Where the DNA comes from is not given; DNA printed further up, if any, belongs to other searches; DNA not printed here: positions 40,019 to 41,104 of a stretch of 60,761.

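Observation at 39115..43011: Four-gene operon interleaving cyclic-nucleotide signalling (tandem-CNB receptor, PAS-cyclase) with a base-excision-like enzyme pair (Endo IV-like TIM barrel, UDG-like DUF1643)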

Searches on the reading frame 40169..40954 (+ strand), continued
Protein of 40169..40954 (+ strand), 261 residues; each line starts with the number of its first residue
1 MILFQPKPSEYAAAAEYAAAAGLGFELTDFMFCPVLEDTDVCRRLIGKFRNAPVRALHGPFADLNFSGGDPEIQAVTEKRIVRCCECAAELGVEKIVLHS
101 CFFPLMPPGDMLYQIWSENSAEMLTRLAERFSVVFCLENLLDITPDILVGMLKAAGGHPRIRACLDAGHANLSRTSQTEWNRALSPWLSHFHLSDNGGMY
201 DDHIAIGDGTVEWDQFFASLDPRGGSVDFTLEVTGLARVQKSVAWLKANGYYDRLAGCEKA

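Call 39: fold_search(model_id=the predicted structure, library=pdb)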
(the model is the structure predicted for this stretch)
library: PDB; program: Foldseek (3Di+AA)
matches with E <= 10: 1748; with E <= 0.001: 232
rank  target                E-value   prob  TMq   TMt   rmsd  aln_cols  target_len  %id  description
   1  3ayv_B                3.3e-14  1.00  0.73  0.78   3.6       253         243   28  TTHB071 protein from Thermus thermophilus HB8 soaking with ZnCl2 (released 2011-10-19)
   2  3ayt_A                7.2e-14  1.00  0.74  0.80   3.5       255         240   27  TTHB071 protein from Thermus thermophilus HB8 (released 2011-10-19)
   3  3ayt_C                8.1e-13  1.00  0.73  0.79   3.5       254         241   28  TTHB071 protein from Thermus thermophilus HB8 (released 2011-10-19)
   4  3ayv_D                9.6e-13  1.00  0.73  0.78   3.6       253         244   28  TTHB071 protein from Thermus thermophilus HB8 soaking with ZnCl2 (released 2011-10-19)
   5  3wqo_B                4.1e-12  1.00  0.77  0.75   4.0       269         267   22  Crystal structure of D-tagatose 3-epimerase-like protein (released 2014-07-09)
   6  3wqo_A                2.6e-11  1.00  0.76  0.74   4.1       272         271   22  Crystal structure of D-tagatose 3-epimerase-like protein (released 2014-07-09)
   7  3cqj_A                1.4e-10  1.00  0.72  0.69   4.5       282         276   16  Crystal Structure of L-xylulose-5-phosphate 3-epimerase UlaE (form B) complex with Zn2+ (released 2008-11-25)
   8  3cqi_B                3.3e-10  1.00  0.72  0.69   4.4       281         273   15  Crystal Structure of L-xylulose-5-phosphate 3-epimerase UlaE (form B) complex with sulfate (released 2008-11-25)
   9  3cqj_B                4.2e-10  1.00  0.73  0.70   4.5       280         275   16  Crystal Structure of L-xylulose-5-phosphate 3-epimerase UlaE (form B) complex with Zn2+ (released 2008-11-25)
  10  3cqi_A                6.2e-10  1.00  0.72  0.69   4.5       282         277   16  Crystal Structure of L-xylulose-5-phosphate 3-epimerase UlaE (form B) complex with sulfate (released 2008-11-25)
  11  6wn6_A                6.6e-10  1.00  0.68  0.67   4.8       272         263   20  Crystal structure of 3-keto-D-glucoside 4-epimerase, YcjR, from E. coli, apo form (released 2020-06-10)
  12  6wn6_B                1.0e-09  1.00  0.65  0.64   5.8       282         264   20  Crystal structure of 3-keto-D-glucoside 4-epimerase, YcjR, from E. coli, apo form (released 2020-06-10)
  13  1i60                  1.4e-09  1.00  0.66  0.62   5.9       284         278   16  Structural genomics, IOLI protein (released 2002-03-13)
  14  2zvr_B                1.7e-09  1.00  0.68  0.67   4.7       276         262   18  Crystal structure of a D-tagatose 3-epimerase-related protein from Thermotoga maritima (released 2009-03-10)
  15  4q7i_B                1.9e-09  1.00  0.66  0.61   5.9       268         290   18  Crystal structure of engineered thermostable D-tagatose 3-epimerase PcDTE-Var8 (released 2014-10-22)
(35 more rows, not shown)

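Call 60: search_protein_families(library=phrogs, proteins=[window:40169-40954:+], max_evalue=0.01)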
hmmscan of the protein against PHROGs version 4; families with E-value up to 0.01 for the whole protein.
window:40169-40954:+ (261 aa): 0 families

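Call 75: search_protein_families(library=ncbifam, proteins=[L023:5974-6744:+, L026:5917-6729:+, L032:5965-6705:+, L057:1216-1950:+, L053:5881-6606:+, L033:5938-6750:+, L017:5977-6693:+, L053:4528-5859:+, L071:2411-3358:+, L032:6705-7799:+], max_evalue=0.00001)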
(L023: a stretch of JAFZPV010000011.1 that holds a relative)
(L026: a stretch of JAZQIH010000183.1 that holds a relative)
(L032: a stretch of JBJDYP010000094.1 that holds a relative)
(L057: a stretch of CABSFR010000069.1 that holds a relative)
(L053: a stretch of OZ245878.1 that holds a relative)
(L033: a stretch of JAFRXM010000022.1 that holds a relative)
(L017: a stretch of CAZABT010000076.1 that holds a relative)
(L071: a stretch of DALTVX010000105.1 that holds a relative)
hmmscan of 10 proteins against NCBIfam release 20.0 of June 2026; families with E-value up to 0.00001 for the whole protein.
L023:5974-6744:+ (257 aa): 1 family
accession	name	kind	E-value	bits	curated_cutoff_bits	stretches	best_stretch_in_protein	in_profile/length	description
NF041277.1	coba_remo_CbiR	equivalog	6.8e-12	45.4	105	1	61-239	65-233/249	cobamide remodeling phosphodiesterase CbiR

L026:5917-6729:+ (271 aa): 2 families
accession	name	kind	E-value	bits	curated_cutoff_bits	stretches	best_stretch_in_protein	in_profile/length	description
NF041277.1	coba_remo_CbiR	equivalog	1.5e-11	44.3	105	1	73-256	63-235/249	cobamide remodeling phosphodiesterase CbiR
NF002198.0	PRK01060.1-3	equivalog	2.4e-07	30.7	244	1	25-267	8-250/253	deoxyribonuclease IV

L032:5965-6705:+ (247 aa): 3 families
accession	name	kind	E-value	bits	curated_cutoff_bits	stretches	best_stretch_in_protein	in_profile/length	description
NF041277.1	coba_remo_CbiR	equivalog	6.7e-14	52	105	1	59-242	65-248/249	cobamide remodeling phosphodiesterase CbiR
NF002198.0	PRK01060.1-3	equivalog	1.7e-08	34.4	244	1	55-243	54-250/253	deoxyribonuclease IV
NF007360.0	PRK09856.1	equivalog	2.7e-06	27.1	305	1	149-231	166-248/276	fructoselysine 3-epimerase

L057:1216-1950:+ (245 aa): 2 families
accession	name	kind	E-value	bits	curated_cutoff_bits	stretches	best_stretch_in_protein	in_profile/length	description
NF041277.1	coba_remo_CbiR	equivalog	6.9e-10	38.8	105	1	57-232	64-239/249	cobamide remodeling phosphodiesterase CbiR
NF002198.0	PRK01060.1-3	equivalog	2.5e-06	27.3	244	1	55-231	55-237/253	deoxyribonuclease IV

L053:5881-6606:+ (242 aa): 1 family
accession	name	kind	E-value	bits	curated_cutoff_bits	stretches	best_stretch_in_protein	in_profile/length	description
NF041277.1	coba_remo_CbiR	equivalog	2.8e-16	59.8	105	1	44-238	52-248/249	cobamide remodeling phosphodiesterase CbiR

L033:5938-6750:+ (271 aa): 2 families
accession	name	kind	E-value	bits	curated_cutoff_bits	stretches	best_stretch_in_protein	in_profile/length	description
NF041277.1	coba_remo_CbiR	equivalog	2.2e-12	47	105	1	73-258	63-237/249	cobamide remodeling phosphodiesterase CbiR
NF002198.0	PRK01060.1-3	equivalog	8.4e-10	38.7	244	1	24-268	7-251/253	deoxyribonuclease IV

L017:5977-6693:+ (239 aa): 5 families
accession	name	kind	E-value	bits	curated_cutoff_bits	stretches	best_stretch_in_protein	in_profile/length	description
NF041277.1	coba_remo_CbiR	equivalog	4e-14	52.7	105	1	53-236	68-248/249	cobamide remodeling phosphodiesterase CbiR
NF002198.0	PRK01060.1-3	equivalog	1.5e-09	37.9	244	1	48-235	57-248/253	deoxyribonuclease IV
NF041099.2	keto_glucon_epim_IolO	equivalog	1.9e-06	27.4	300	1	55-231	78-256/269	5-keto-L-gluconate epimerase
NF009688.0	PRK13209.1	subfamily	4.3e-06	25.9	317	1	42-232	70-263/286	L-ribulose-5-phosphate 3-epimerase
NF007360.0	PRK09856.1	equivalog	6.3e-06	25.9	305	1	56-222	76-248/276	fructoselysine 3-epimerase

L053:4528-5859:+ (443 aa): 188 families (the best 25 are shown)
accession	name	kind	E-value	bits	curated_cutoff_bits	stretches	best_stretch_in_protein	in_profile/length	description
NF007082.0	PRK09536.1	equivalog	3.1e-99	332.8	537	1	40-388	2-353/402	corrinoid ABC transporter ATPase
TIGR03873.1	F420-0_ABC_ATP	hypoth_equivalog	4.5e-75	252.2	372.4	1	43-290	3-251/256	putative F420-0 ABC transporter ATP-binding protein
NF010068.0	PRK13548.1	equivalog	9.3e-74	247.8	261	1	40-292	4-259/261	heme ABC transporter ATP-binding protein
NF008409.0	PRK11231.1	equivalog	1.2e-71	241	375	1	42-291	3-253/255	Fe(3+) dicitrate ABC transporter ATP-binding protein FecE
NF052485.1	sider_ATP_EitC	equivalog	2.5e-63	213.8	485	1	41-290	2-249/251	siderophore ABC transporter ATP-binding protein EitC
NF007606.0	PRK10253.1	equivalog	1.8e-56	191.5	497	1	43-292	9-260/266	iron-enterobactin ABC transporter ATP-binding protein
NF007863.0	PRK10575.1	equivalog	3e-53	180.8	433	1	40-288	10-260/265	Fe3+-hydroxamate ABC transporter ATP-binding protein FhuC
NF053840.1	MnTportMntADein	equivalog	3.6e-50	170.8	400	1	43-282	3-238/240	manganese ABC transporter ATP-binding protein MntA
NF010067.0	PRK13547.1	equivalog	4.3e-46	157.4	374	1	43-280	3-259/272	heme ABC transporter ATP-binding protein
TIGR03771.1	anch_rpt_ABC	equivalog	6.3e-45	153.6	268.8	1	62-275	1-211/223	anchored repeat-type ABC transporter ATP-binding subunit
TIGR02315.1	ABC_phnC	equivalog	2.1e-42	145.2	266.1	1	42-261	2-231/243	phosphonate ABC transporter ATP-binding protein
TIGR01188.1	drrA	subfamily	6.5e-42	143.9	312.45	1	50-262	2-210/302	daunorubicin resistance ABC transporter, ATP-binding protein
NF040873.1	AztA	equivalog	1.6e-39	135.4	220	1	50-241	1-184/191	zinc ABC transporter ATP-binding protein AztA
TIGR04520.1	ECF_ATPase_1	equivalog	4.9e-39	134.4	315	1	42-269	1-229/269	energy-coupling factor transporter ATPase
TIGR03375.1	type_I_sec_LssB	subfamily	7.4e-39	133.6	693.1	1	41-265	465-690/696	type I secretion system permease/ATPase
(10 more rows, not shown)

L071:2411-3358:+ (315 aa): 16 families
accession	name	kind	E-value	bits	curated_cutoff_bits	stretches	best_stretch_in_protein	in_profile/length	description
NF007081.0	PRK09535.1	equivalog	2.6e-102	342.9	461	1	25-312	70-361/366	vitamin B12 ABC transporter permease BtuC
NF003001.0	PRK03784.1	equivalog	9.3e-72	241.9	334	1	9-313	19-329/332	vitamin B12 ABC transporter permease BtuC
TIGR03869.1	F420-0_ABCperm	hypoth_equivalog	5.2e-71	239.6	437.35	1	37-313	41-322/325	putative F420-0 ABC transporter permease subunit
NF007871.0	PRK10577.2-2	equivalog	1.2e-60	205.8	899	1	12-313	364-677/679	Fe(3+)-hydroxamate ABC transporter permease FhuB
NF007299.0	PRK09777.1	equivalog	3.8e-60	203.8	406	1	10-311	7-316/318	Fe(3+) dicitrate ABC transporter permease subunit FecD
NF007866.0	PRK10577.1-2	equivalog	3.7e-56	190.8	554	1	4-313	351-664/666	Fe(3+)-hydroxamate ABC transporter permease FhuB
NF008407.0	PRK11228.1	equivalog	1e-54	185.6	396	1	8-312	12-329/330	iron-dicitrate ABC transporter permease FecC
NF007867.0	PRK10577.1-3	subfamily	6.5e-52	176.8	849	1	34-312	421-705/710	Fe(3+)-hydroxamate ABC transporter permease FhuB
NF007872.0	PRK10577.2-3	equivalog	1.4e-50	172.4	727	2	13-266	25-283/676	Fe(3+)-hydroxamate ABC transporter permease FhuB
NF007873.0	PRK10577.2-4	equivalog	1.1e-48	166.5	1012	1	3-310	323-641/646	Fe(3+)-hydroxamate ABC transporter permease FhuB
NF007760.0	PRK10441.1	equivalog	2.8e-45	154.9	428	1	10-314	14-331/335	Fe(3+)-siderophore ABC transporter permease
NF007870.0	PRK10577.2-1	equivalog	2.5e-43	148.7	1355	1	21-312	380-673/678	Fe(3+)-hydroxamate ABC transporter permease FhuB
NF007868.0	PRK10577.1-5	equivalog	7.8e-38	130.4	943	1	13-313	361-665/666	Fe(3+)-hydroxamate ABC transporter permease FhuB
NF007759.0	PRK10440.1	equivalog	4.2e-37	128.1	422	1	39-314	49-328/330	iron-enterobactin ABC transporter permease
NF007869.0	PRK10577.1-6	equivalog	1.4e-36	126.2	954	1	11-312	387-694/703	Fe(3+)-hydroxamate ABC transporter permease FhuB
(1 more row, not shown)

L032:6705-7799:+ (364 aa): 4 families
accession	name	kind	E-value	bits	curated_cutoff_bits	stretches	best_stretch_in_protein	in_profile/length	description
TIGR03160.1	cobT_DBIPRT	equivalog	3.8e-125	417.5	319.3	1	17-348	2-334/334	nicotinate-nucleotide--dimethylbenzimidazole phosphoribosyltransferase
NF000996.0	PRK00105.1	subfamily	4.2e-123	411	306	1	6-350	4-348/350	nicotinate-nucleotide--dimethylbenzimidazole phosphoribosyltransferase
NF003372.0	PRK04447.1-5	equivalog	1.1e-06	27.7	306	1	109-259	92-235/350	hypothetical protein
TIGR00303.2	TIGR00303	equivalog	3.7e-06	26.4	240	1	111-272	83-237/334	nicotinate mononucleotide-dependent phosphoribosyltransferase CobT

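Call 79: find_encoding_contigs(protein=P0001, flank=6000, max_places=3)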
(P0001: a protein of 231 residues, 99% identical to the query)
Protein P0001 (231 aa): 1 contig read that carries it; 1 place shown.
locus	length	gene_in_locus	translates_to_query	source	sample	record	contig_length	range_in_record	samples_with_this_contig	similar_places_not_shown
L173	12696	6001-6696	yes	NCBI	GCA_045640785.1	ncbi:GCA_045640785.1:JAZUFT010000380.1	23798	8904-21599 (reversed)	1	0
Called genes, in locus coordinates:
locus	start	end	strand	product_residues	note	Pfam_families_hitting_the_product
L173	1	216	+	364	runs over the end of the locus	PF04551:GcpE, PF26540:GcpE_C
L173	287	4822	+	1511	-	PF02811:PHP, PF00929:RNase_T, PF16473:Rv2179c-like (weak), PF07733:DNA_pol3_alpha, PF17657:DNA_pol3_finger, PF14579:HHH_6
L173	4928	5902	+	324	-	PF00027:cNMP_binding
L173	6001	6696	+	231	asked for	PF01261:AP_endonuc_2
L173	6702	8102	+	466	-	PF00989:PAS, PF08448:PAS_4 (weak), PF13426:PAS_9 (weak), PF00211:Guanylate_cyc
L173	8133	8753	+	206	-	PF07799:DUF1643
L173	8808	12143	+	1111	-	-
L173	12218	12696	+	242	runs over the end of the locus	PF03372:Exo_endo_phos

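Call 83: search_protein_families(library=pfam, proteins=[L010:9223-9912:+, L011:3654-4577:+, L019:4788-5234:-, L019:8033-8578:+], max_evalue=1)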
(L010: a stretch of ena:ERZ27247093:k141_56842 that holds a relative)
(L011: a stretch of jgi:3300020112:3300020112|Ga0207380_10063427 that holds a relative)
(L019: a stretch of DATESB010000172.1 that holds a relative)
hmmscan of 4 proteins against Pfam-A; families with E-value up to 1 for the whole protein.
L010:9223-9912:+ (230 aa): 1 family
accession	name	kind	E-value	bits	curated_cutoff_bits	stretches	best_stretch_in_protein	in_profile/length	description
PF24741.1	AlkZ-rel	-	1.6e-79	266.9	26.5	1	13-229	2-219/221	AlkZ related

L011:3654-4577:+ (308 aa): 11 families
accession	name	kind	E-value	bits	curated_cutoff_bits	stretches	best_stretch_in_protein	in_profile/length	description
PF05103.18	DivIVA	-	6e-06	26.7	28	1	180-266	33-119/131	DivIVA protein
PF10174.14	Cast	-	3.7e-05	22.6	29.1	1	29-265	449-687/766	RIM-binding protein of the cytomatrix active zone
PF11932.13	DUF3450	-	0.00094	19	32.6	1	100-198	48-138/241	Protein of unknown function (DUF3450)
PF16808.10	PKcGMP_CC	-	0.002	18.1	35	1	26-43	5-22/35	Coiled-coil N-terminus of cGMP-dependent protein kinase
PF16999.10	V-ATPase_G_2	-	0.0029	18.6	28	1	213-265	18-70/104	Vacuolar (H+)-ATPase G subunit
PF12329.13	TMF_DNA_bd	-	0.01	16.2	35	1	61-124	5-68/74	TATA element modulatory factor 1 DNA binding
PF14758.12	NSP2_assoc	-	0.052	14.4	25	1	236-288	23-75/198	Non-essential region of nsp2 of arterivirus polyprotein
PF04011.17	LemA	-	0.26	11.6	26.2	1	102-209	13-119/149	LemA family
PF14362.11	DUF4407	-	0.27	10.9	31.3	1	26-146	138-252/297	Domain of unknown function (DUF4407)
PF05465.18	Halo_GVPC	-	0.37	11.5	22.4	0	57-74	2-19/32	Halobacterial gas vesicle protein C (GVPC) repeat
PF00038.26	Filament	-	0.85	9.6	40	0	29-76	238-285/313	Intermediate filament protein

L019:4788-5234:- (148 aa): 2 families
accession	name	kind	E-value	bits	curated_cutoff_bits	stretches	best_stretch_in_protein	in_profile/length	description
PF01928.26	CYTH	-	7.4e-07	29.6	23.2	1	2-118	3-150/179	CYTH domain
PF02556.19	SecB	-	0.16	12.3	26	1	83-114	100-131/141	Preprotein translocase subunit SecB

L019:8033-8578:+ (182 aa): 3 families
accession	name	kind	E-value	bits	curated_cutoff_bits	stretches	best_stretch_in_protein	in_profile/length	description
PF01965.30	DJ-1_PfpI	-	3.5e-42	144.4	26.6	1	2-163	1-164/165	DJ-1/PfpI family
PF07685.20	GATase_3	-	0.0037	17.3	27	1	57-111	33-91/196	CobB/CobQ-like glutamine amidotransferase domain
PF00117.34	GATase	-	0.0095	16.1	22.8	1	55-103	32-80/190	Glutamine amidotransferase class-I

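Call 86: find_related_loci(query=A3, collection=viral_contigs, flank=5000)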
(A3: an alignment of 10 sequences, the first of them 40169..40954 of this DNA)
Query A3 (261 aa) in viral_contigs; peptide patterns used: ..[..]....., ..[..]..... (x = any residue, [..] = any of these).
18 stretches matched a pattern, but none encodes a relative of the query by tblastn (E <= 1e-3).

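Call 87: search_dna_similar(query=window:40169-40951:+, collection=plasmids, mode=protein, max_evalue=1e-10, max_rows=10)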
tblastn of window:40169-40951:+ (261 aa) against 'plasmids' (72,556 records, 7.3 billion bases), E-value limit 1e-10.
Records with a match: 50; places in all: 50; records where one place covers at least 80% of the query: 9.
Best place of each record, by identity: <60% 50.
By first word of the organism name: Thermus 33; Deinococcus 3; Sulfitobacter 3; Paracoccus 2; Pseudosulfitobacter 2; Vescimonas 1; Marinibacterium 1; Clostridium 1; Salipiger 1; Rhizobium 1; and 2 more.
By predicted mobility (MOB-suite, as given by PLSDB): non-mobilizable 44; mobilizable 5; conjugative 1.
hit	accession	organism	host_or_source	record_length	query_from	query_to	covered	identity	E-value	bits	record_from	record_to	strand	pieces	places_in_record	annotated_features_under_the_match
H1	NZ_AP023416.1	Vescimonas fastidiosa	Homo sapiens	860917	22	251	88%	31.8%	1e-23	106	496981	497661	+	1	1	TIM barrel protein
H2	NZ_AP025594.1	Thermus brockianus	-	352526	22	235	82%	31.1%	7e-14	78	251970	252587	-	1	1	sugar phosphate isomerase/epimerase family protein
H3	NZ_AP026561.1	Deinococcus aetherius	-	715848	37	250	82%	30.7%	2e-17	89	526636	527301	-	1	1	sugar phosphate isomerase/epimerase family protein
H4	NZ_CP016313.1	Thermus brockianus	whole organism,environmental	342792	22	235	82%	30.1%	6e-13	76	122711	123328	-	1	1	sugar phosphate isomerase/epimerase family protein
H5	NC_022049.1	Paracoccus aminophilus JCM 7686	-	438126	25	250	87%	28.3%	3e-16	85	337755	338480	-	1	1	sugar phosphate isomerase/epimerase family protein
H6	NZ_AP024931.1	Thermus thermophilus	-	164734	22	213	74%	32.8%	1e-13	77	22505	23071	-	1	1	sugar phosphate isomerase/epimerase family protein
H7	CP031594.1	Marinibacterium anthonyi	Isolate culture,marine surface water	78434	25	250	87%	27.6%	6e-17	87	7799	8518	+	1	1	endonuclease IV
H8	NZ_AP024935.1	Thermus thermophilus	-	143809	22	213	74%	32.3%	1e-12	74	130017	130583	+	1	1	sugar phosphate isomerase/epimerase family protein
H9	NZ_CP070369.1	Paracoccus methylovorus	whole organism,grassland soil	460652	25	250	87%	27.3%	3e-17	88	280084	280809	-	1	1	sugar phosphate isomerase/epimerase family protein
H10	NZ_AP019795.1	Thermus thermophilus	-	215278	22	213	74%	32.2%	1e-12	74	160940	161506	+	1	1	sugar phosphate isomerase/epimerase family protein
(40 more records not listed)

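Call 88: get_annotated_region(hit=H6, flank=5000)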
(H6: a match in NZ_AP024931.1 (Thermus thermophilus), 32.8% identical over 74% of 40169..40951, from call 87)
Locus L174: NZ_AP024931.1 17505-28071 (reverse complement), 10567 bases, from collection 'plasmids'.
description: Thermus thermophilus strain AA2-2 plasmid pAA2-2c, complete sequence
organism: Thermus thermophilus (NCBI taxid 274)
taxonomy: Bacteria; Deinococcota; Deinococci; Thermales; Thermaceae; Thermus; Thermus thermophilus
host: -; source: -; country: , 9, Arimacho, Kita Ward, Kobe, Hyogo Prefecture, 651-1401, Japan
typing (MOB-suite, as given by PLSDB): non-mobilizable; mating-pair formation MPF_T
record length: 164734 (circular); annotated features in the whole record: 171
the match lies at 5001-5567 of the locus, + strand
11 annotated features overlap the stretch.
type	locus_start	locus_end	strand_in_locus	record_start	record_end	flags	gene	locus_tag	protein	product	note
CDS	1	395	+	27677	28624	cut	-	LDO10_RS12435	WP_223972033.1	ABC transporter ATP-binding protein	-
CDS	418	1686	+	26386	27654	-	-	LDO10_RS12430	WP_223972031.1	ABC transporter substrate-binding protein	-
CDS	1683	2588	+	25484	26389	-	-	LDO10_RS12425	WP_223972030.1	sugar ABC transporter permease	-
CDS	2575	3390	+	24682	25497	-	-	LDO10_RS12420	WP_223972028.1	carbohydrate ABC transporter permease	GO:0008643 - carbohydrate transport [Evidence IEA]; GO:0055085 - transmembrane transport [Evidence IEA]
CDS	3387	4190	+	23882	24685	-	-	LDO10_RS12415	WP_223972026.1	TIGR00282 family metallophosphoesterase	-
CDS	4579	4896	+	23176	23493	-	-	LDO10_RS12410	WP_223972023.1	hypothetical protein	-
CDS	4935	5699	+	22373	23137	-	-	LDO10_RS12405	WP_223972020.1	sugar phosphate isomerase/epimerase family protein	-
CDS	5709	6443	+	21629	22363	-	surE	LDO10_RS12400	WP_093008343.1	5'/3'-nucleotidase SurE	GO:0006950 - response to stress [Evidence IEA]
CDS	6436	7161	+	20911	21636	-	-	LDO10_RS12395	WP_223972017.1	glycosyltransferase family 2 protein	-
CDS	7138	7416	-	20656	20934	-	-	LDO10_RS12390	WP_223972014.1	hypothetical protein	-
CDS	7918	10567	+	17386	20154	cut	-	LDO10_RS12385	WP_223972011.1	choice-of-anchor U domain-containing protein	-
